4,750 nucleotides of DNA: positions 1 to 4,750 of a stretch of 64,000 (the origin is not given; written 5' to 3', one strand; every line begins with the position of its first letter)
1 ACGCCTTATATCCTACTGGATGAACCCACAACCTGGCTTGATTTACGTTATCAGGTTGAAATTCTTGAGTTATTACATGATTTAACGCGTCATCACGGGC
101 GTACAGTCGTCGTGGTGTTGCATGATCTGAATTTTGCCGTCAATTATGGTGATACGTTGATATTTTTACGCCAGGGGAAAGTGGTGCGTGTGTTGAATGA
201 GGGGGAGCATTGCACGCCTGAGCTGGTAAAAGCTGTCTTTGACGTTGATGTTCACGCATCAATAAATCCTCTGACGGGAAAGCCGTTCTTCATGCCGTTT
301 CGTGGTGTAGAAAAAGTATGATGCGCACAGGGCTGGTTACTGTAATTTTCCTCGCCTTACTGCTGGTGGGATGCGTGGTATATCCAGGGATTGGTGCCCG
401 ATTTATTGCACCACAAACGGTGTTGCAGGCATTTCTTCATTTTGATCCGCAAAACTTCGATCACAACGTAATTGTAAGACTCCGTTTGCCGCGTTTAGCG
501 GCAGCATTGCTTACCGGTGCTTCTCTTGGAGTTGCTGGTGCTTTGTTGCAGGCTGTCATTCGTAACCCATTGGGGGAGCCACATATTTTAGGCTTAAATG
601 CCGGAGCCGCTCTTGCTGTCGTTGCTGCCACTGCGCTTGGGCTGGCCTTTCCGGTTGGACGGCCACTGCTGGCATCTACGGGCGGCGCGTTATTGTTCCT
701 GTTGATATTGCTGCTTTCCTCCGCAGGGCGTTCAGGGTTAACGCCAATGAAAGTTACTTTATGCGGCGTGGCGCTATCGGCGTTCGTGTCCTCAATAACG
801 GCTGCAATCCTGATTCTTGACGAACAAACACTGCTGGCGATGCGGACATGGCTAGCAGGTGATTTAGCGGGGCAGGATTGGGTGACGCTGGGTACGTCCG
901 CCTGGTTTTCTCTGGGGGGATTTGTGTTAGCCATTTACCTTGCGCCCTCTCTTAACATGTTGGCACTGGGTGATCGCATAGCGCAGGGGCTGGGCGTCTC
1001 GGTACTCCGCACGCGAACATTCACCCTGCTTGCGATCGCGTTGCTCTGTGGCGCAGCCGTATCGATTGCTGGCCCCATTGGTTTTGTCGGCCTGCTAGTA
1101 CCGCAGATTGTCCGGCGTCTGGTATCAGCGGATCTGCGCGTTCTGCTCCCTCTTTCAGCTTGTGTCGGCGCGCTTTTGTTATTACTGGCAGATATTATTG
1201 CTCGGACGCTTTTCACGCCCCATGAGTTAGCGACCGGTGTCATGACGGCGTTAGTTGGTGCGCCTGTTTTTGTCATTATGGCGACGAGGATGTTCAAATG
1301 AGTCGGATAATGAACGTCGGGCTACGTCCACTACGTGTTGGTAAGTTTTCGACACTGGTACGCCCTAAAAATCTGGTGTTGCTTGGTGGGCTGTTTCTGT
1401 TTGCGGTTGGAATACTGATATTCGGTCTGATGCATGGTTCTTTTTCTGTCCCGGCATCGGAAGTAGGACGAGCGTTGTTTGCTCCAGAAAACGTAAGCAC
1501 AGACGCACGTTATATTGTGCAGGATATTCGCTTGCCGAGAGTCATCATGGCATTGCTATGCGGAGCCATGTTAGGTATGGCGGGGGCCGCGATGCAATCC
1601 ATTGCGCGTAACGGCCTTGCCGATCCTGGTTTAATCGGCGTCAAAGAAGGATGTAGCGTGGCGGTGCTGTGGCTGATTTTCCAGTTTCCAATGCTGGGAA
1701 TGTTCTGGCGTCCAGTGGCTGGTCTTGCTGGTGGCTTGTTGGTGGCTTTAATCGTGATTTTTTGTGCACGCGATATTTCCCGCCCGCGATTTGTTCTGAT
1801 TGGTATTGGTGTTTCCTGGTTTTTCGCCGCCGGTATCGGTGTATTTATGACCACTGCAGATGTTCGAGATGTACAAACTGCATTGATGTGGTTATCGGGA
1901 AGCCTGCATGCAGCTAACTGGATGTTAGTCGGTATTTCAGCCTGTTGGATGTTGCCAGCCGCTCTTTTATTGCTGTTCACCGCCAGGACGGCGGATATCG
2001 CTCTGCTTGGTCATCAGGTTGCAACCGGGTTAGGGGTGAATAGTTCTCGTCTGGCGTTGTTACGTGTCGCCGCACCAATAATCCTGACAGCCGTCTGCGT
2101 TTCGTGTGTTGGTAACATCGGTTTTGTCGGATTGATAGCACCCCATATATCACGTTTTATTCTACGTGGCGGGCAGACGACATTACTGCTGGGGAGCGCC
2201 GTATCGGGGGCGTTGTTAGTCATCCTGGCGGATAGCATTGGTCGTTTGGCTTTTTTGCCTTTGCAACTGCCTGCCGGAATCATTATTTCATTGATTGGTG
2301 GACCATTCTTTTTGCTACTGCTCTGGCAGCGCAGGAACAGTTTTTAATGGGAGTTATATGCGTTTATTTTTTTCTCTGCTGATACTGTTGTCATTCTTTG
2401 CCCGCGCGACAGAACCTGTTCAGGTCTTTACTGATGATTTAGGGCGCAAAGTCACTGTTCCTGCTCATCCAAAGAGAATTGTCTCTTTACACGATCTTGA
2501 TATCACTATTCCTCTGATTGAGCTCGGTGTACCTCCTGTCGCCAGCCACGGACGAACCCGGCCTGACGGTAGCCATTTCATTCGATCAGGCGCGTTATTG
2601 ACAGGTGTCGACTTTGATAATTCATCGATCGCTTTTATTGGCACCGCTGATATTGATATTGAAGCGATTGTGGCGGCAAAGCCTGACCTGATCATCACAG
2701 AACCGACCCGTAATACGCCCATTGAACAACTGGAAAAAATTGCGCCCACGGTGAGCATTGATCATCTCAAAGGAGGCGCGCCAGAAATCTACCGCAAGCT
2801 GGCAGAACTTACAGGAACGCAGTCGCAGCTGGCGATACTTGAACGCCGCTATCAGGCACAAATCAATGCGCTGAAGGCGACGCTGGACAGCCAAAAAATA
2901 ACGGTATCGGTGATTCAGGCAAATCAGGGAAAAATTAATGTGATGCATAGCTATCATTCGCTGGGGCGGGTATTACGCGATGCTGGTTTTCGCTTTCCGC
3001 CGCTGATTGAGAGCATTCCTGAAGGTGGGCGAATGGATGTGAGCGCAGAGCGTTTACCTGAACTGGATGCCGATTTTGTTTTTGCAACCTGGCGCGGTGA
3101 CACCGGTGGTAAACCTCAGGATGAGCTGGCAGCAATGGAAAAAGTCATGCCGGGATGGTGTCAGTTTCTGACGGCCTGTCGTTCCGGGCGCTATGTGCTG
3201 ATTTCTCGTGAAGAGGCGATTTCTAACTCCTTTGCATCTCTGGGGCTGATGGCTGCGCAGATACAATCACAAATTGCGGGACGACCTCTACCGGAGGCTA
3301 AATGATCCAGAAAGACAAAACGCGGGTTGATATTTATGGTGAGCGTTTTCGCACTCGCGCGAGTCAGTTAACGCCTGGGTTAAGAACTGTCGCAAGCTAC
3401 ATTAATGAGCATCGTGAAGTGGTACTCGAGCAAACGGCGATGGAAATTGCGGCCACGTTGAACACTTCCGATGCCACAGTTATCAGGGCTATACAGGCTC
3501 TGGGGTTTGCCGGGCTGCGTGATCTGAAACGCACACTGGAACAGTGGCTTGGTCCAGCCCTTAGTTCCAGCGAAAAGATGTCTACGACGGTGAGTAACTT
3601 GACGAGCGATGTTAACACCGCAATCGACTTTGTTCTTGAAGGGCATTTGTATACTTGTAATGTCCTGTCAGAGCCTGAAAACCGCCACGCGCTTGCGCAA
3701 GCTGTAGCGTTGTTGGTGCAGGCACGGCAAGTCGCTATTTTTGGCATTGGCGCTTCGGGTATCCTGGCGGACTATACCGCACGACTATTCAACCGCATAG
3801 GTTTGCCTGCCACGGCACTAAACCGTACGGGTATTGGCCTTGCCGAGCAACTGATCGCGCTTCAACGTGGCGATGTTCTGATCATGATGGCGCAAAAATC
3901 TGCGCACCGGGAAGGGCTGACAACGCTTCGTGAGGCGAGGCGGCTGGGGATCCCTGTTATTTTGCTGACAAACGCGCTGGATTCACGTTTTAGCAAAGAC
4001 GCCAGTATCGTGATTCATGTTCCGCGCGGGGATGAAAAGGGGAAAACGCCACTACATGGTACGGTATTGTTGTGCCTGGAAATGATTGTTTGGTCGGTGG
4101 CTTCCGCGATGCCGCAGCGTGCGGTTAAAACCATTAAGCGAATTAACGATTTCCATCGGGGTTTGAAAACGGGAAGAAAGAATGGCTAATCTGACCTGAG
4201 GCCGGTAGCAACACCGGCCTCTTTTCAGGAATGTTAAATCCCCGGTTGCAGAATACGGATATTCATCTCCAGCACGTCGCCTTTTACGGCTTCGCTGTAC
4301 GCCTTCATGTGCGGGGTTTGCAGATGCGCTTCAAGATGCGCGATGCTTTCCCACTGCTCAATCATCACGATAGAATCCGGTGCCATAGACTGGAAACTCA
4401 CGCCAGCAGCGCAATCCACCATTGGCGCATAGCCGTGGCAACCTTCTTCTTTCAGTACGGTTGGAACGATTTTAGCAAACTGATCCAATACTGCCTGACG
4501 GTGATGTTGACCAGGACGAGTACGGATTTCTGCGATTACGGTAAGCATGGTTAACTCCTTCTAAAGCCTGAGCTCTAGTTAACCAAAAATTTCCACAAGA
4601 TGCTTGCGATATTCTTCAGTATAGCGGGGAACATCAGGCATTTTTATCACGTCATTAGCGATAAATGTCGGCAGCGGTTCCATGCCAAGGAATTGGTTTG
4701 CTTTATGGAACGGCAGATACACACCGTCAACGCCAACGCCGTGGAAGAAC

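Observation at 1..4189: Accessory FecCD-type ABC importer coupled to an RpiR/SIS regulator next to ygiN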

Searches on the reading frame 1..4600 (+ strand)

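Call 19: search_protein_families(proteins=[L001:10997-13138:-, L001:13512-14321:+], library=ncbifam, max_evalue=1e-10)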
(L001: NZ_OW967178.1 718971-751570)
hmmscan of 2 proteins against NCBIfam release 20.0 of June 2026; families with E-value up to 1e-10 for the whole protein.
L001:10997-13138:- (713 aa): 21 families
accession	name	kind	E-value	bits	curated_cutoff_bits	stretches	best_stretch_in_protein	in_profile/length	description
TIGR01783.1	TonB-siderophor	subfamily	3.6e-111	372.8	223.5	1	73-713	1-649/649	TonB-dependent siderophore receptor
NF010651.0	PRK14050.1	equivalog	3.1e-70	237.2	884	1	23-710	26-727/730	TonB-dependent siderophore receptor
NF007465.0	PRK10044.1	equivalog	2.6e-68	230.9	803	1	22-708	25-721/726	ferrichrome porin FhuA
NF010650.0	PRK14049.1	equivalog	3e-57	194.3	904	1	36-684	45-704/729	ferrioxamine B receptor precursor protein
NF047944.1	FoxamRcptFoxA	equivalog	6.9e-48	163.4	1300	1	37-688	17-674/697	ferrioxamine B receptor FoxA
NF007447.0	PRK10003.1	equivalog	3e-46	158.1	666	1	15-713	19-727/727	ferric-rhodotorulic acid/ferric-coprogen receptor FhuE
NF007349.0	PRK09840.1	equivalog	1.1e-44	152.6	686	2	325-713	348-760/760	catecholate siderophore receptor Fiu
NF049960.1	siderphRecptFauA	equivalog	9.8e-36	123.4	900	1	33-713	35-727/727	TonB-dependent alcaligin siderophore receptor FauA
NF041676.1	FecA_OM_dicitr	equivalog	2e-29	102.1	1100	1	409-713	460-773/773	TonB-dependent Fe(3+) dicitrate receptor FecA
TIGR01785.1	TonB-hemin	subfamily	1.4e-27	96.4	316.85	1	62-713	6-677/677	TonB-dependent heme/hemoglobin receptor family protein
NF010012.0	PRK13486.1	equivalog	1.5e-24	86.4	924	1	413-622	370-582/696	TonB-dependent receptor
TIGR01786.1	TonB-hemlactrns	subfamily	4e-24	85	323.75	1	259-713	258-719/719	TonB-dependent hemoglobin/transferrin/lactoferrin family receptor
NF010010.0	PRK13483.1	equivalog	1.6e-20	72.6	927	0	414-685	359-638/660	ligand-gated channel protein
NF010038.0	PRK13513.1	equivalog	5.8e-20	71.4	942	0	415-685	351-637/659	ligand-gated channel protein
NF041535.1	TonB_rec_PqqU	equivalog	8.6e-19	67.3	1200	1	69-693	11-651/676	TonB-dependent receptor PqqU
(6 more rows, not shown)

L001:13512-14321:+ (269 aa): 172 families (the best 25 are shown)
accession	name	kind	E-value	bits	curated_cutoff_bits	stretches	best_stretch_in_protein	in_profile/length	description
NF008409.0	PRK11231.1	equivalog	7.2e-85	284.4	375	1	10-261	3-253/255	Fe(3+) dicitrate ABC transporter ATP-binding protein FecE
NF007606.0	PRK10253.1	equivalog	1.5e-72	244.2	497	1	13-263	11-261/266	iron-enterobactin ABC transporter ATP-binding protein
NF007863.0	PRK10575.1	equivalog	4.6e-61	206.4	433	1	5-245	7-247/265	Fe3+-hydroxamate ABC transporter ATP-binding protein FhuC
NF007082.0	PRK09536.1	equivalog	1.3e-59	202.3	537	1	14-264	8-257/402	corrinoid ABC transporter ATPase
NF010068.0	PRK13548.1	equivalog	6.8e-59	199.1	261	1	12-261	8-258/261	heme ABC transporter ATP-binding protein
TIGR03873.1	F420-0_ABC_ATP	hypoth_equivalog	2.5e-55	187.5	372.4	1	10-259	2-250/256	putative F420-0 ABC transporter ATP-binding protein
NF052485.1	sider_ATP_EitC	equivalog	3e-47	161.2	485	1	14-257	7-246/251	siderophore ABC transporter ATP-binding protein EitC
NF040873.1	AztA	equivalog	9.2e-41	139.5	220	1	18-211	1-184/191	zinc ABC transporter ATP-binding protein AztA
TIGR02315.1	ABC_phnC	equivalog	7.5e-40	136.9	266.1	1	12-225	4-225/243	phosphonate ABC transporter ATP-binding protein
TIGR04520.1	ECF_ATPase_1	equivalog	7.7e-35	120.6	315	1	13-226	4-216/269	energy-coupling factor transporter ATPase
NF010067.0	PRK13547.1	equivalog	3.1e-33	115.2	374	1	20-249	12-258/272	heme ABC transporter ATP-binding protein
TIGR04521.1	ECF_ATPase_2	equivalog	4.6e-33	114.5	330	1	23-226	19-225/279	energy-coupling factor transporter ATPase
NF053840.1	MnTportMntADein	equivalog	5.1e-33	114.6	400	1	13-245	5-231/240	manganese ABC transporter ATP-binding protein MntA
TIGR02857.1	CydD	equivalog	1e-32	113.8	435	1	8-212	320-523/529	thiol reductant ABC exporter subunit CydD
TIGR01186.1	proV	subfamily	2.3e-32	112.5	326.6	1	22-227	6-211/363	betaine/proline/choline family ABC transporter ATP-binding protein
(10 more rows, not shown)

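Call 61: search_protein_families(proteins=[L001:10997-13138:-], library=padloc, max_evalue=0.001)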
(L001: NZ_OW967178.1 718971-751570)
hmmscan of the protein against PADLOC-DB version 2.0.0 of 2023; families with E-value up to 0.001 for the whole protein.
L001:10997-13138:- (713 aa): 0 families

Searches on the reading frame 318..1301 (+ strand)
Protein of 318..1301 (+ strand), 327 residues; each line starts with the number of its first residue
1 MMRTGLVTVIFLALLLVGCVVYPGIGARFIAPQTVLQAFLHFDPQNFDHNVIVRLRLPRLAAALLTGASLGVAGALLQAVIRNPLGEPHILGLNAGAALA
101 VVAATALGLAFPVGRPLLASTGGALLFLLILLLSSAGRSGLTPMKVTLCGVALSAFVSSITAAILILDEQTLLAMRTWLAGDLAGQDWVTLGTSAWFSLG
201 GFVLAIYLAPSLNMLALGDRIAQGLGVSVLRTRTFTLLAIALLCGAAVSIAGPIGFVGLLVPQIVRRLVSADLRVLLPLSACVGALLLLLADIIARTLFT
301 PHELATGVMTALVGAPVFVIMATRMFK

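Call 7: search_protein_families(proteins=[window:318-1301:+], library=ncbifam, max_evalue=0.001)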
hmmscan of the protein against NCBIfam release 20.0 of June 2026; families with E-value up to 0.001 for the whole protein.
window:318-1301:+ (327 aa): 16 families
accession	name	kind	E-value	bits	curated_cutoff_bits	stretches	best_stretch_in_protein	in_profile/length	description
NF008407.0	PRK11228.1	equivalog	1e-69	235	396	1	2-324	7-328/330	iron-dicitrate ABC transporter permease FecC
NF007760.0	PRK10441.1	equivalog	1.3e-63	215.1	428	1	5-324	11-328/335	Fe(3+)-siderophore ABC transporter permease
NF007872.0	PRK10577.2-3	equivalog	1.6e-63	215.2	727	1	47-321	53-327/676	Fe(3+)-hydroxamate ABC transporter permease FhuB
NF007299.0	PRK09777.1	equivalog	5.3e-60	203.4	406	1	8-325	5-317/318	Fe(3+) dicitrate ABC transporter permease subunit FecD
NF007871.0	PRK10577.2-2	equivalog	3.6e-58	197.6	899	1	9-325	16-331/679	Fe(3+)-hydroxamate ABC transporter permease FhuB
TIGR03869.1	F420-0_ABCperm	hypoth_equivalog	1.4e-57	195.4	437.35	1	47-324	44-320/325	putative F420-0 ABC transporter permease subunit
NF003001.0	PRK03784.1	equivalog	2.6e-57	194.5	334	1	9-324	20-327/332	vitamin B12 ABC transporter permease BtuC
NF007866.0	PRK10577.1-2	equivalog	1.4e-56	192.1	554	1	11-325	16-331/666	Fe(3+)-hydroxamate ABC transporter permease FhuB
NF007867.0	PRK10577.1-3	subfamily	1.3e-55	189.1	849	1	6-325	38-363/710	Fe(3+)-hydroxamate ABC transporter permease FhuB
NF007081.0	PRK09535.1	equivalog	5.9e-53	180.5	461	1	30-321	69-357/366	vitamin B12 ABC transporter permease BtuC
NF007759.0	PRK10440.1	equivalog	1e-45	156.5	422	1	10-316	14-317/330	iron-enterobactin ABC transporter permease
NF007873.0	PRK10577.2-4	equivalog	6.7e-44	150.6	1012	1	39-321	19-297/646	Fe(3+)-hydroxamate ABC transporter permease FhuB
NF007869.0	PRK10577.1-6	equivalog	2.2e-41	142.1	954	1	6-319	379-688/703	Fe(3+)-hydroxamate ABC transporter permease FhuB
NF007868.0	PRK10577.1-5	equivalog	3.8e-38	131.4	943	1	7-324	12-330/666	Fe(3+)-hydroxamate ABC transporter permease FhuB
NF007870.0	PRK10577.2-1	equivalog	6.9e-37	127.4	1355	1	44-322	392-670/678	Fe(3+)-hydroxamate ABC transporter permease FhuB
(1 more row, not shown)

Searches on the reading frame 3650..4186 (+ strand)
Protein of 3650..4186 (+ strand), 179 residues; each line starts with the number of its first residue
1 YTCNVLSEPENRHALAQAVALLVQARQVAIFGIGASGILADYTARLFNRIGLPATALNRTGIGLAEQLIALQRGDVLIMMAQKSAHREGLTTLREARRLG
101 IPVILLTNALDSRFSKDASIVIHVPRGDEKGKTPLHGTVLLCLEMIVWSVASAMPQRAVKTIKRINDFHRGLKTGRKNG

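Call 55: search_solved_structures(query=window:3650-4186:+, max_evalue=0.01, show_alignments=5)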
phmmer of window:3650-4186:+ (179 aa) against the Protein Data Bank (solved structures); distinct sequences matched with E-value up to 0.01: 8.
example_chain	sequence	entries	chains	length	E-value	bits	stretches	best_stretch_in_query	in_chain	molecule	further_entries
8k3b_A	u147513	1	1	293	1.6e-07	34.6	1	9-172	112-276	MurR/RpiR family transcriptional regulator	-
8ju9_A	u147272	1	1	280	2e-07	34.3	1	9-168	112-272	Probable transcriptional regulator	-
3sho_A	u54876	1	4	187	2.5e-07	34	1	13-170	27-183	Transcriptional regulator, RpiR family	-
4ivn_A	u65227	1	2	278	2.4e-05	27.5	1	11-156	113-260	Transcriptional regulator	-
5uqi_A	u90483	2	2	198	3.2e-05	27.1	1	24-150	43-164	Phosphosugar isomerase | Isomerase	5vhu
3fxa_A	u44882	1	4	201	8.6e-05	25.7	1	7-127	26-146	SIS domain protein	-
7en6_A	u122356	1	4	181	0.0025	20.9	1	15-130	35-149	HTH-type transcriptional regulator MurR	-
7en5_A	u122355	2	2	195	0.0026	20.9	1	16-131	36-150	HTH-type transcriptional regulator MurR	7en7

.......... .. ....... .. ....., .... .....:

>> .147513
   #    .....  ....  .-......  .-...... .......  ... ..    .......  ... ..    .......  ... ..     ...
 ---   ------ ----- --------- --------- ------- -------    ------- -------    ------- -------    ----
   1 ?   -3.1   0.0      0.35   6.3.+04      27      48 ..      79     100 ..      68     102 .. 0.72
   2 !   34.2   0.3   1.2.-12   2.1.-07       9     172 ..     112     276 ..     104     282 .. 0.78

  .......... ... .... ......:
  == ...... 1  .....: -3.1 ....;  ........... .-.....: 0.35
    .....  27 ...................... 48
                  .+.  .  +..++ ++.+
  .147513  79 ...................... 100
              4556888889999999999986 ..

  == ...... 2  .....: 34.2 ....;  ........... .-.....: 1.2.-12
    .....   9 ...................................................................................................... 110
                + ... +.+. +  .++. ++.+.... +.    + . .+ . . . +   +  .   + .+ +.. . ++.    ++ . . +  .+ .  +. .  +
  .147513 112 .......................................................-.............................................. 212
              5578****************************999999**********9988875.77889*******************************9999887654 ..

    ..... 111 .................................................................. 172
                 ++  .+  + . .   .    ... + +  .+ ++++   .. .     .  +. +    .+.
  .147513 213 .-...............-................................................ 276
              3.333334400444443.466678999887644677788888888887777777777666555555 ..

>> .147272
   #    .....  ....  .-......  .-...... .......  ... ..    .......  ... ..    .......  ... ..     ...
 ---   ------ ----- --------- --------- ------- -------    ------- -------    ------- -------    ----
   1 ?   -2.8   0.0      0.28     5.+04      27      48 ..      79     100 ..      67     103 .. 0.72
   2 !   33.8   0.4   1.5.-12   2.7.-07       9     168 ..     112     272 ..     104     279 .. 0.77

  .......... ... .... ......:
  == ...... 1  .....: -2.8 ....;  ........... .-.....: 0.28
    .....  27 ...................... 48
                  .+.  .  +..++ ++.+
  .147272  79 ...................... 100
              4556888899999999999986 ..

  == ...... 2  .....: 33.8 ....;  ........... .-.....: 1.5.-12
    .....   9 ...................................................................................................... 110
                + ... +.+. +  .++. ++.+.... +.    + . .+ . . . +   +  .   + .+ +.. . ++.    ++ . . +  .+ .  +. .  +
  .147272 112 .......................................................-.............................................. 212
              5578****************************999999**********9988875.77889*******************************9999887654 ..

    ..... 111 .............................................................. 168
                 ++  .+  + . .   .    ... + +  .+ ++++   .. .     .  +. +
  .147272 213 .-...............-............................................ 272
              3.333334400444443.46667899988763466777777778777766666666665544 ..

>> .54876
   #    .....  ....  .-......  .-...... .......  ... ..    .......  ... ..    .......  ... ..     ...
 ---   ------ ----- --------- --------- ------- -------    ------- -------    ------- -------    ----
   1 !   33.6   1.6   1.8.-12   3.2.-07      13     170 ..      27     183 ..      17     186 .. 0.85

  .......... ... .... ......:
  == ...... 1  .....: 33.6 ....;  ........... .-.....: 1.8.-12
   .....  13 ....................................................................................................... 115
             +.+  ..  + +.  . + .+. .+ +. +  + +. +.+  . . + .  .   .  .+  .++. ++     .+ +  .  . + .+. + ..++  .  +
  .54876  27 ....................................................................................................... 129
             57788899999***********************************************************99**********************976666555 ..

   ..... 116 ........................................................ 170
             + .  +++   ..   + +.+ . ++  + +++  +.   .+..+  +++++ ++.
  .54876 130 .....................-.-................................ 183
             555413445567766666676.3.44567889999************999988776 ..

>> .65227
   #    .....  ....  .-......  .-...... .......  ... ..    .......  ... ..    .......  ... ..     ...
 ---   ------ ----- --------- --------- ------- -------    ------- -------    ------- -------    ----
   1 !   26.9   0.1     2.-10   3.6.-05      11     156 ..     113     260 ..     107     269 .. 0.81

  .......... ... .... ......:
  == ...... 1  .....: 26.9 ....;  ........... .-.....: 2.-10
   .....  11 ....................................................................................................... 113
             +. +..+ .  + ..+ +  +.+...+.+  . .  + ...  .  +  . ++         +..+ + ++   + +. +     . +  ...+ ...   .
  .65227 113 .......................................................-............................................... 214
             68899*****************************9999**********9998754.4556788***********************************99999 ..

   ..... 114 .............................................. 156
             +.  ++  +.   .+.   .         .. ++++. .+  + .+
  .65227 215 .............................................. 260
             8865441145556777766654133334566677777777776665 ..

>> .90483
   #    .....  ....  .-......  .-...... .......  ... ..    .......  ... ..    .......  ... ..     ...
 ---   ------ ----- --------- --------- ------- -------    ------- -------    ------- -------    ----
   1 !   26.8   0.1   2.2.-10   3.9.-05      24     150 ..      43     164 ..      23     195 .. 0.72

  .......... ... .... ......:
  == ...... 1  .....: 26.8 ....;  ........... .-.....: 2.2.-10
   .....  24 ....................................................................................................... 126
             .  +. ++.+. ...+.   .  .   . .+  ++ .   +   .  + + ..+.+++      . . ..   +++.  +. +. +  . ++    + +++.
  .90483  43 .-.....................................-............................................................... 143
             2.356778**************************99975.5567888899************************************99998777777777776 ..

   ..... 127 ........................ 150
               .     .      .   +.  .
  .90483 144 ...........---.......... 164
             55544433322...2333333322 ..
